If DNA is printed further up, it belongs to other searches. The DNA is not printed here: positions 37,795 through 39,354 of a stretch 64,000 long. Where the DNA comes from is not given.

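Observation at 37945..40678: Tandem murA paralogs differing at the fosfomycin-binding catalytic residue (Asp vs Cys)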

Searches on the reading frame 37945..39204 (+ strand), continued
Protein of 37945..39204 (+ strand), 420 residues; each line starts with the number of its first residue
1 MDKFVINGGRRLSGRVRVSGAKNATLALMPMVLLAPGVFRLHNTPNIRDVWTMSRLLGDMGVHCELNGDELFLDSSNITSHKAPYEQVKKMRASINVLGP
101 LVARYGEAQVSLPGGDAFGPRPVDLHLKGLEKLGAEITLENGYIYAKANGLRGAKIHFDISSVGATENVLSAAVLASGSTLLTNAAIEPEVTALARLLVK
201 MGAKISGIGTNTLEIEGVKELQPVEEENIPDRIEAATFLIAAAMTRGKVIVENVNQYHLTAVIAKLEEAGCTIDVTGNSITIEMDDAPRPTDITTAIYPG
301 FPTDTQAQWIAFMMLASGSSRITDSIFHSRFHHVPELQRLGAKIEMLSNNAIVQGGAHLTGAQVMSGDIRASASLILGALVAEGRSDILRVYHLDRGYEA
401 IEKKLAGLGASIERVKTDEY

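Call 18: find_homologous_proteins(query=window:37945-39204:+, max_evalue=1e-100)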
Query window:37945-39204:+ (420 aa): 7879 proteins with E <= 1e-100 among 8000 candidates; the best 120 are listed.
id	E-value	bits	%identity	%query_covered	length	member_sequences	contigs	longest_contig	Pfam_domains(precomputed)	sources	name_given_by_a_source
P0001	1.5e-271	918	100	100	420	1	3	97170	PF00275.26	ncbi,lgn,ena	-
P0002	2.8e-258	875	94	100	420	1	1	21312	PF00275.26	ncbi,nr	ncbi:MAG: UDP-N-acetylglucosamine 1-carboxyvinyltransferase [Ignavibacteriae bacterium]|nr:UDP-N-ace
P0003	1.6e-257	872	94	100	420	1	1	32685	PF00275.26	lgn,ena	-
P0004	2.6e-239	812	87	100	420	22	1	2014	PF00275.26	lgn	-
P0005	1.5e-209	714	75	100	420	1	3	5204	PF00275.26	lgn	-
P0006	2.7e-209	713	75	100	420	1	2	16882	PF00275.26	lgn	-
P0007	1.7e-208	711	75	100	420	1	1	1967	PF00275.26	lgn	-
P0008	2.6e-208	710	75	100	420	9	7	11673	PF00275.26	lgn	-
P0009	3.8e-208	709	75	100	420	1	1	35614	PF00275.26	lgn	-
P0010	5.1e-208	709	75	100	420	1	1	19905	PF00275.26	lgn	-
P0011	1.3e-207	708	75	100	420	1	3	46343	PF00275.26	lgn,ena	-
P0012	1.9e-207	707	75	100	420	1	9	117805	PF00275.26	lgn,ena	-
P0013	2.1e-207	707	75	100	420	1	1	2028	PF00275.26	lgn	-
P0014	2.2e-207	707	75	100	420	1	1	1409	PF00275.26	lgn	-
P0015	4.2e-207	706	75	100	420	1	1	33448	PF00275.26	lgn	-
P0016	4.4e-207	706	75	100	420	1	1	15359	PF00275.26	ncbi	-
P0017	4.4e-207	706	75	100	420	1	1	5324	PF00275.26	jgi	-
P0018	7.7e-207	705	75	100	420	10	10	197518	PF00275.26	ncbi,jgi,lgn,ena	-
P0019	9.1e-207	705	73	100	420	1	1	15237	PF00275.26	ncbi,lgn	-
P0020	2.1e-206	704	75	100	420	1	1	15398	PF00275.26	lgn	-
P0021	1.1e-205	701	75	100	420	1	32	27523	PF00275.26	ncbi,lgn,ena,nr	ncbi:UDP-N-acetylglucosamine 1-carboxyvinyltransferase [Ignavibacteria bacterium]|nr:UDP-N-acetylglu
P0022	1.8e-205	701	75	100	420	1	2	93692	PF00275.26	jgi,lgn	jgi:UDP-N-acetylglucosamine 1-carboxyvinyltransferase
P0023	4.5e-205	699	74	100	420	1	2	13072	PF00275.26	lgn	-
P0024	3.6e-200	683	72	100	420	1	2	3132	PF00275.26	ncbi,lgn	ncbi:MAG: UDP-N-acetylglucosamine 1-carboxyvinyltransferase [Candidatus Kapaibacterium sp.]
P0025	3.3e-199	680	73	100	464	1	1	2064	PF00275.26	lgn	-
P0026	3.7e-199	680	72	100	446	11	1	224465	PF00275.26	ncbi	-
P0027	4.6e-199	680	73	100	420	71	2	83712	PF00275.26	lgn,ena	-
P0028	5.1e-199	679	73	100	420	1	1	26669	PF00275.26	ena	-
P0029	7.0e-199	679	74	99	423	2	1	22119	PF00275.26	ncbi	-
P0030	4.3e-198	676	71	100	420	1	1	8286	PF00275.26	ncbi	-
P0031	6.4e-198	676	72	100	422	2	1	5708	PF00275.26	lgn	-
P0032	1.0e-197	675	72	100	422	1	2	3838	PF00275.26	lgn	-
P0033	1.2e-197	675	72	100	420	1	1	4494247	PF00275.26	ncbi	-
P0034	1.9e-197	674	72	100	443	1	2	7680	PF00275.26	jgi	jgi:UDP-N-acetylglucosamine 1-carboxyvinyltransferase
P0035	2.4e-197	674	73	100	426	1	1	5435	PF00275.26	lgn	-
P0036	1.9e-196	671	72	100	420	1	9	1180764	PF00275.26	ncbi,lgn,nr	ncbi:MAG: UDP-N-acetylglucosamine 1-carboxyvinyltransferase [Candidatus Kapabacteria bacterium]|nr:U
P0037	1.9e-196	671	71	100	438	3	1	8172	PF00275.26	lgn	-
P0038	2.3e-196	671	72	100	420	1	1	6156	PF00275.26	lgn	-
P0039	2.8e-196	670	72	100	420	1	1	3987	PF00275.26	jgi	jgi:UDP-N-acetylglucosamine 1-carboxyvinyltransferase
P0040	3.1e-196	670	73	100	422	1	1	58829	PF00275.26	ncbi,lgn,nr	ncbi:MAG: UDP-N-acetylglucosamine 1-carboxyvinyltransferase [Bacteroidota bacterium]|nr:UDP-N-acetyl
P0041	3.5e-196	670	72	100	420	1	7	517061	PF00275.26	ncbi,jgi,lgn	jgi:UDP-N-acetylglucosamine 1-carboxyvinyltransferase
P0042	5.1e-196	670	71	100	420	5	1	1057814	PF00275.26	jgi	jgi:UDP-N-acetylglucosamine 1-carboxyvinyltransferase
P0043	5.1e-196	670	71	100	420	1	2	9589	PF00275.26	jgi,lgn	-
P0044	6.5e-196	669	71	100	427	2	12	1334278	PF00275.26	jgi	jgi:UDP-N-acetylglucosamine 1-carboxyvinyltransferase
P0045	7.9e-196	669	73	100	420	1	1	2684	PF00275.26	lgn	-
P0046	1.0e-195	669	72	100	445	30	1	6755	PF00275.26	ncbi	-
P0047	1.1e-195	669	72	100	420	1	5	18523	PF00275.26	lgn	-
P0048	1.1e-195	669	72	100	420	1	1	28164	PF00275.26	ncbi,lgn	-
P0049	1.8e-195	668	71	100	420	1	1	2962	PF00275.26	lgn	-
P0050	2.2e-195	668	71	100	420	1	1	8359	PF00275.26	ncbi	-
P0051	6.8e-195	666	73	100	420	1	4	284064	PF00275.26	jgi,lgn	-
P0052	7.0e-195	666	70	100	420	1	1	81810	PF00275.26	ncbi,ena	-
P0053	1.3e-194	665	70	100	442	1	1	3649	PF00275.26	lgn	-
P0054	1.6e-194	665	70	100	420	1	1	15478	PF00275.26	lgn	-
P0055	1.6e-194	665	70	100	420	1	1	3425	PF00275.26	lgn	-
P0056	1.6e-194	665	71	100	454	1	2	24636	PF00275.26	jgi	jgi:UDP-N-acetylglucosamine 1-carboxyvinyltransferase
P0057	2.1e-194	664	71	100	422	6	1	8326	PF00275.26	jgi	jgi:UDP-N-acetylglucosamine 1-carboxyvinyltransferase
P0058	2.4e-194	664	70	100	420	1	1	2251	PF00275.26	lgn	-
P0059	2.7e-194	664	71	100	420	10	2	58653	PF00275.26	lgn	-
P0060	3.8e-194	663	68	100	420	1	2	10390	PF00275.26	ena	-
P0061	4.9e-194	663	72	100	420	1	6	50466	PF00275.26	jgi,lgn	jgi:UDP-N-acetylglucosamine 1-carboxyvinyltransferase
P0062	4.9e-194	663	70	100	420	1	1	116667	PF00275.26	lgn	-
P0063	5.1e-194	663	69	100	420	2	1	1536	PF00275.26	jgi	jgi:UDP-N-acetylglucosamine 1-carboxyvinyltransferase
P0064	9.1e-194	662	72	100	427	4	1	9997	PF00275.26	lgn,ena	-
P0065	1.0e-193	662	71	100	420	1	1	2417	PF00275.26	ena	-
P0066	1.4e-193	662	71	100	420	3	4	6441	PF00275.26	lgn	-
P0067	1.7e-193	661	71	100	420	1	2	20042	PF00275.26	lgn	-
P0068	1.9e-193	661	72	100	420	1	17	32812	PF00275.26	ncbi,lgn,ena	-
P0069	2.0e-193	661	71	100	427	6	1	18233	PF00275.26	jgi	jgi:UDP-N-acetylglucosamine 1-carboxyvinyltransferase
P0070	2.5e-193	661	71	100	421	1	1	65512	PF00275.26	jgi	jgi:UDP-N-acetylglucosamine 1-carboxyvinyltransferase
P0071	2.5e-193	661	69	100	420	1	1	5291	PF00275.26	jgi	jgi:UDP-N-acetylglucosamine 1-carboxyvinyltransferase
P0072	2.6e-193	661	71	100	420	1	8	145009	PF00275.26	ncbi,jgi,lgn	jgi:UDP-N-acetylglucosamine 1-carboxyvinyltransferase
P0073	2.8e-193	661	71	100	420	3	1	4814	PF00275.26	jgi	-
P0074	4.6e-193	660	70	100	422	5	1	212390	PF00275.26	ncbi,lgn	-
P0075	5.0e-193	660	72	100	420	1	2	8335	PF00275.26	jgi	-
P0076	5.3e-193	660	68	100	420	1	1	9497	PF00275.26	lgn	-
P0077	5.4e-193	660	70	100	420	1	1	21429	PF00275.26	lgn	-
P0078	6.9e-193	659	71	100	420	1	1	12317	PF00275.26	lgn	-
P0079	8.8e-193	659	71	100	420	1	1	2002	PF00275.26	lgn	-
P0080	9.5e-193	659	70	100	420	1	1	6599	PF00275.26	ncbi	-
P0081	1.1e-192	659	71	100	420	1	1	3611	PF00275.26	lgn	-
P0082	1.2e-192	658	70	100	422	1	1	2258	PF00275.26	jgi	jgi:UDP-N-acetylglucosamine 1-carboxyvinyltransferase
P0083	1.3e-192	658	70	100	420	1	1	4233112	PF00275.26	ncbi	-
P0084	1.3e-192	658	71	100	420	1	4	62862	PF00275.26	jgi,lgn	jgi:UDP-N-acetylglucosamine 1-carboxyvinyltransferase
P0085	1.5e-192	658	69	100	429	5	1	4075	PF00275.26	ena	-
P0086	3.0e-192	657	72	100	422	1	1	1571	PF00275.26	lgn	-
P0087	3.3e-192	657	72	100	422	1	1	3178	PF00275.26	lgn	-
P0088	3.6e-192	657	71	100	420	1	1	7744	PF00275.26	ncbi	-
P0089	3.8e-192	657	70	100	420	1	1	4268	PF00275.26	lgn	-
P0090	4.5e-192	657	70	100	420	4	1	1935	PF00275.26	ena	-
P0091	4.5e-192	657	70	100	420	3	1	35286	PF00275.26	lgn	-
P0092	4.6e-192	657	72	100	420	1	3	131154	PF00275.26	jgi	jgi:UDP-N-acetylglucosamine 1-carboxyvinyltransferase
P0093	4.9e-192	656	69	100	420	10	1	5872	PF00275.26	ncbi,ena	-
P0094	5.0e-192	656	70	100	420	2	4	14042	PF00275.26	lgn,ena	-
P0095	6.5e-192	656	70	100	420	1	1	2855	PF00275.26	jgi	-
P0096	6.7e-192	656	69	100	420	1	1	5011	PF00275.26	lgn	-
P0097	7.1e-192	656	71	100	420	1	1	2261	PF00275.26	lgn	-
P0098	8.2e-192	656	70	100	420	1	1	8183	PF00275.26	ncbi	-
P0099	8.5e-192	656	71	100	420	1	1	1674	PF00275.26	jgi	jgi:UDP-N-acetylglucosamine 1-carboxyvinyltransferase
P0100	8.9e-192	656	72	100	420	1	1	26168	PF00275.26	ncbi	ncbi:UDP-N-acetylglucosamine 1-carboxyvinyltransferase [Bacteroidota bacterium]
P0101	1.1e-191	655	70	100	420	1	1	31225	PF00275.26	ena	-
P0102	1.1e-191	655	70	100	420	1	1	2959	PF00275.26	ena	-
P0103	1.5e-191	655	72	100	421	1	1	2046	PF00275.26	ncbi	-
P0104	1.7e-191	655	70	100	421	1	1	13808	PF00275.26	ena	-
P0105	1.9e-191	655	70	100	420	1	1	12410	PF00275.26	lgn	-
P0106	2.6e-191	654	71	100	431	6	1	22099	PF00275.26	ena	-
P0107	3.1e-191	654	70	100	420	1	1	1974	PF00275.26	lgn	-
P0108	3.4e-191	654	70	100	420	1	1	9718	PF00275.26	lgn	-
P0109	4.4e-191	653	71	100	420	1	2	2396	PF00275.26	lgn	-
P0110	5.2e-191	653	71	100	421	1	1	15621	PF00275.26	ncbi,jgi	jgi:UDP-N-acetylglucosamine 1-carboxyvinyltransferase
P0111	5.7e-191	653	71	100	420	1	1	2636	PF00275.26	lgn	-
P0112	5.9e-191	653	71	100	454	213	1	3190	PF00275.26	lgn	-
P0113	6.2e-191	653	71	100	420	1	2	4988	PF00275.26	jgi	jgi:UDP-N-acetylglucosamine 1-carboxyvinyltransferase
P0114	6.5e-191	653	70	100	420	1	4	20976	PF00275.26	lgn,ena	-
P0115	7.9e-191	652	70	100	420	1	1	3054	PF00275.26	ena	-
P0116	8.0e-191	652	70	100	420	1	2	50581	PF00275.26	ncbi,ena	-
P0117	8.9e-191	652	69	100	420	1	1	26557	PF00275.26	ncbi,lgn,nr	ncbi:MAG: UDP-N-acetylglucosamine 1-carboxyvinyltransferase [Candidatus Kapabacteria bacterium]|nr:U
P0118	1.1e-190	652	68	100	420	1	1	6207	PF00275.26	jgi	-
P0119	1.2e-190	652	70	100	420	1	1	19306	PF00275.26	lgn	-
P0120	1.3e-190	652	72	100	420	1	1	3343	PF00275.26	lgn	-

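Call 21: find_encoding_contigs(protein=P0003, flank=8000, max_places=4)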
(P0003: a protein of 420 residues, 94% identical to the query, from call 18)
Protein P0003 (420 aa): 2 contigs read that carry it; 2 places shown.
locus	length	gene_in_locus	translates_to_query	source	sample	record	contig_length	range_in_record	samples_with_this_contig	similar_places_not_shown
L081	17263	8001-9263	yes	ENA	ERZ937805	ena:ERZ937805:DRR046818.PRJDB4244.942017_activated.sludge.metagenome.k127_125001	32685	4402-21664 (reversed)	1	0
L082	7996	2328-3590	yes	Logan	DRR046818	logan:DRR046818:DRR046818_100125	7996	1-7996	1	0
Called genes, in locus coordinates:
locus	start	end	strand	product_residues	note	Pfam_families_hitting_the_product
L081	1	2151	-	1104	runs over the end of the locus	PF25778:DUF7948, PF06739:SBBP (weak), PF13927:Ig_3 (faint), PF19081:Ig_7 (faint), PF18962:Por_Secre_tail (weak)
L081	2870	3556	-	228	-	PF00912:Transgly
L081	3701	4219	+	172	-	PF13404:HTH_AsnC-type, PF13412:HTH_24, PF01037:AsnC_trans_reg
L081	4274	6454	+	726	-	PF12437:GSIII_N, PF00120:Gln-synt_C, PF18318:Gln-synt_C-ter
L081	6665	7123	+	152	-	PF08818:DUF1801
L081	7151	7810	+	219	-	-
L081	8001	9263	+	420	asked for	PF00275:EPSP_synthase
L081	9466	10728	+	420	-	PF00275:EPSP_synthase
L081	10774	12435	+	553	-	PF00501:AMP-binding, PF13193:AMP-binding_C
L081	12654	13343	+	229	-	PF10502:Peptidase_S26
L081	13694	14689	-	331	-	PF01557:FAA_hydrolase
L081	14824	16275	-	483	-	PF13506:Glyco_transf_21, PF00535:Glycos_transf_2, PF13641:Glyco_tranf_2_3, PF13632:Glyco_trans_2_3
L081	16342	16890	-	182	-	PF04390:LptE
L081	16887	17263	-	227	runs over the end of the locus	PF00753:Lactamase_B, PF12706:Lactamase_B_2 (faint)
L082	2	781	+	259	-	?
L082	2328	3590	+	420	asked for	PF00275:EPSP_synthase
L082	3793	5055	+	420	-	PF00275:EPSP_synthase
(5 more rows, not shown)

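Call 22: find_encoding_contigs(protein=P0001, flank=10000, max_places=4)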
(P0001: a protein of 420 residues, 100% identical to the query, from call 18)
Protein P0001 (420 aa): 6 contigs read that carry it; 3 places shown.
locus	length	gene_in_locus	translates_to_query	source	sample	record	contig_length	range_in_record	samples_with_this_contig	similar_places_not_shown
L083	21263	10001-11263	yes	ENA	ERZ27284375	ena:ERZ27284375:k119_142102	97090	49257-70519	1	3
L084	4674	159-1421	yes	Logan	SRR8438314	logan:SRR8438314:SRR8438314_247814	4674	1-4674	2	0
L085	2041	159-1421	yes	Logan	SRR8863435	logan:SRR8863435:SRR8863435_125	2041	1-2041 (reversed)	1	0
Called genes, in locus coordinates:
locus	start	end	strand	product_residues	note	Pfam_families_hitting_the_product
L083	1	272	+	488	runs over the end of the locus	PF00578:AhpC-TSA, PF08534:Redoxin, PF13905:Thioredoxin_8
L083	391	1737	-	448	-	PF00675:Peptidase_M16, PF05193:Peptidase_M16_C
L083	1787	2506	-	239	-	PF06271:RDD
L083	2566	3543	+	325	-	PF28475:DUF8413, PF01944:SpoIIM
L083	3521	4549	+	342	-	-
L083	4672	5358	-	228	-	PF00912:Transgly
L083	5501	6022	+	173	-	PF13404:HTH_AsnC-type, PF13412:HTH_24, PF01022:HTH_5 (faint), PF01037:AsnC_trans_reg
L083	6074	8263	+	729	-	PF12437:GSIII_N, PF00120:Gln-synt_C, PF18318:Gln-synt_C-ter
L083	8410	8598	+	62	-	-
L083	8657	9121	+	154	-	-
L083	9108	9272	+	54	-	-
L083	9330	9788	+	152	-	PF08818:DUF1801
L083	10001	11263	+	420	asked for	PF00275:EPSP_synthase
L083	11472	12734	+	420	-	PF00275:EPSP_synthase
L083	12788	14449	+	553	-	PF00501:AMP-binding, PF13193:AMP-binding_C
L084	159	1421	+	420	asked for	PF00275:EPSP_synthase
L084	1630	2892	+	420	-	PF00275:EPSP_synthase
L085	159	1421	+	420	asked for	PF00275:EPSP_synthase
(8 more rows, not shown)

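Call 34: search_protein_representatives(protein=window:37945-39204:+)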
Query: 420 residues. Proteins with E-value up to 0.001 (for the whole library): 20483; up to 1e-10: 10527; up to 1e-30: 3450. The best 150 are listed.
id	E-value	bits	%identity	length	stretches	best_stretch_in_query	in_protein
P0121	2.1e-151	521.0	57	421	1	1-420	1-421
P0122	9.4e-123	426.7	51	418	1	1-415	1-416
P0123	5.0e-122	424.3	53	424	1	1-415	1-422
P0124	3.8e-119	414.8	49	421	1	1-417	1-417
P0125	2.0e-118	412.4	52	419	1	1-416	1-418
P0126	5.2e-118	411.1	50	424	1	1-417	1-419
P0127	5.9e-117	407.6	52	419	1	1-415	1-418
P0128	1.9e-116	405.9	50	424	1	1-415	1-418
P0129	5.7e-116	404.4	50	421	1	1-416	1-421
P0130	8.6e-115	400.5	50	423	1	1-416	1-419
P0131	8.5e-114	397.2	50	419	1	2-414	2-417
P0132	9.2e-114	397.1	48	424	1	2-416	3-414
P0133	1.4e-113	396.4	48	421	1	1-416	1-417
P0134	4.6e-113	394.8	49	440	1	1-419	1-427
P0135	4.8e-113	394.7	50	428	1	1-416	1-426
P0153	6.0e-107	374.7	45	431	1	2-417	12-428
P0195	2.7e-100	352.7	46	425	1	6-415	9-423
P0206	3.9e-99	348.9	44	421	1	1-415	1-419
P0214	3.5e-98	345.8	47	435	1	2-414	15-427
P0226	2.7e-97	342.9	44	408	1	12-416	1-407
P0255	3.3e-94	332.7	43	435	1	2-415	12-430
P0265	3.3e-93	329.4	44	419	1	7-415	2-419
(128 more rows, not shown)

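Call 39: list_cluster_members(proteins=[P0153, P0195, P0206, P0214, P0226, P0255, P0265, P0001, P0003])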
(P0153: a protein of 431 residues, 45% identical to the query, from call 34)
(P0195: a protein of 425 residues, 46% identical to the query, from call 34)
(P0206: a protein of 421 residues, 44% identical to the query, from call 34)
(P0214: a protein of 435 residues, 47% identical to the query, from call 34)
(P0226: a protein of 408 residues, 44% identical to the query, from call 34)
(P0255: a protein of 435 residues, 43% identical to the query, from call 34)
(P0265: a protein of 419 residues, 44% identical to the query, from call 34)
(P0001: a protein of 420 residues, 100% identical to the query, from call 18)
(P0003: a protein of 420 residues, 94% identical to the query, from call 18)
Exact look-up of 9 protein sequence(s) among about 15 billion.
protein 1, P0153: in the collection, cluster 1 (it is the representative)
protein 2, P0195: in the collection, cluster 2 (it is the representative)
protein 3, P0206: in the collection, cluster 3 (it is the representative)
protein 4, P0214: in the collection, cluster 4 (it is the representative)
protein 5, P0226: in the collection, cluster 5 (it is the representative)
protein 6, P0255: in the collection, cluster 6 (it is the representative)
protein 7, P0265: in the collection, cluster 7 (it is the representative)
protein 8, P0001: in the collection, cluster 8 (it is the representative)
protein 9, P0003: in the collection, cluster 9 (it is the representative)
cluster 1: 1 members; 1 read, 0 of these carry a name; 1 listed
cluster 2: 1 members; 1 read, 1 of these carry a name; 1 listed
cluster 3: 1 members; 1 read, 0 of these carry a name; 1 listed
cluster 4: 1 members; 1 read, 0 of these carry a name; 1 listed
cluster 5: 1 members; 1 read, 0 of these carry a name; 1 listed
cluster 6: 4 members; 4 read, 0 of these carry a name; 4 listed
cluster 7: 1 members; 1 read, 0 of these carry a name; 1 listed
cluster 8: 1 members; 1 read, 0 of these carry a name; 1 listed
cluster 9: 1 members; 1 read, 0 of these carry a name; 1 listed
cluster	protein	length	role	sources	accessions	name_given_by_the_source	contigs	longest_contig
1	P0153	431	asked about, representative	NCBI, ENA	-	-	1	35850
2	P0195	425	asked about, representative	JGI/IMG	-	UDP-N-acetylglucosamine 1-carboxyvinyltransferase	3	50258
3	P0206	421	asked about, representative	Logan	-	-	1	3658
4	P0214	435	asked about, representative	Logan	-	-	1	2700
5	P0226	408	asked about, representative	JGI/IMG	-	-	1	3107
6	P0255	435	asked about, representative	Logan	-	-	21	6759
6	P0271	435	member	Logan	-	-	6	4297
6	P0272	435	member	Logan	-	-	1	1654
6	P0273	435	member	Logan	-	-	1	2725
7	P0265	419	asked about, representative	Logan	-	-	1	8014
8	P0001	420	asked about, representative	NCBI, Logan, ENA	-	-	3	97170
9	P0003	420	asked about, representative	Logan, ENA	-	-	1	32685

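Call 56: predict_structure(alignment_id=A2)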
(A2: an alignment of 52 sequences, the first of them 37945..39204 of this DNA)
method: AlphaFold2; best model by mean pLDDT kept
length: 420 residues; sequences in the alignment: 52
mean_pLDDT: 92.8   pTM: 0.91
mean pLDDT of the five models: 92.8, 92.1, 91.0, 87.6, 85.6
residues with pLDDT >= 90: 348; 70-90: 56; 50-70: 9; < 50: 7
segments of 3 or more residues with pLDDT < 50: 116-121
pLDDT, mean of each block of 10 residues (from residue 1): 93 97 96 97 95 95 96 95 88 91 97 54 84 96 93 94 93 98 95 98 97 98 97 97 98 95 98 97 96 91 92 96 77 91 92 94 90 95 95 87 97 80
secondary structure, 60 per line:
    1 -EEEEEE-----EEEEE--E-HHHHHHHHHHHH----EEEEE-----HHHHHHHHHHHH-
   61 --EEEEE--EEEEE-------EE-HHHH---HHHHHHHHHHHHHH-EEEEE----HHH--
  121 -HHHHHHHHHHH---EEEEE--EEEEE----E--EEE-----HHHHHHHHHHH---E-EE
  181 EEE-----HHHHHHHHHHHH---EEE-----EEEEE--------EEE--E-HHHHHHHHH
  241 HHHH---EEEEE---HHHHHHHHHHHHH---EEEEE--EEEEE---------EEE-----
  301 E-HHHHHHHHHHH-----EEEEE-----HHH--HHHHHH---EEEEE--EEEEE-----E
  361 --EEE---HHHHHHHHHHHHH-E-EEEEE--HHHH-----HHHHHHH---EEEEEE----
elements in order: E2-7 E13-17 H22-33 E38-42 H48-59 E63-67 E70-74 H85-88 H92-105 E107-111 H122-132 E136-140 E143-147 E155-157 H163-173 E179-183 H189-200 E204-206 E212-216 E225-227 H232-244 E248-252 H256-268 E272-276 E279-283 E293-295 H303-313 E319-323 H334-339 E343-347 E350-354 E363-365 H369-381 E385-389 H392-395 H401-407 E411-416
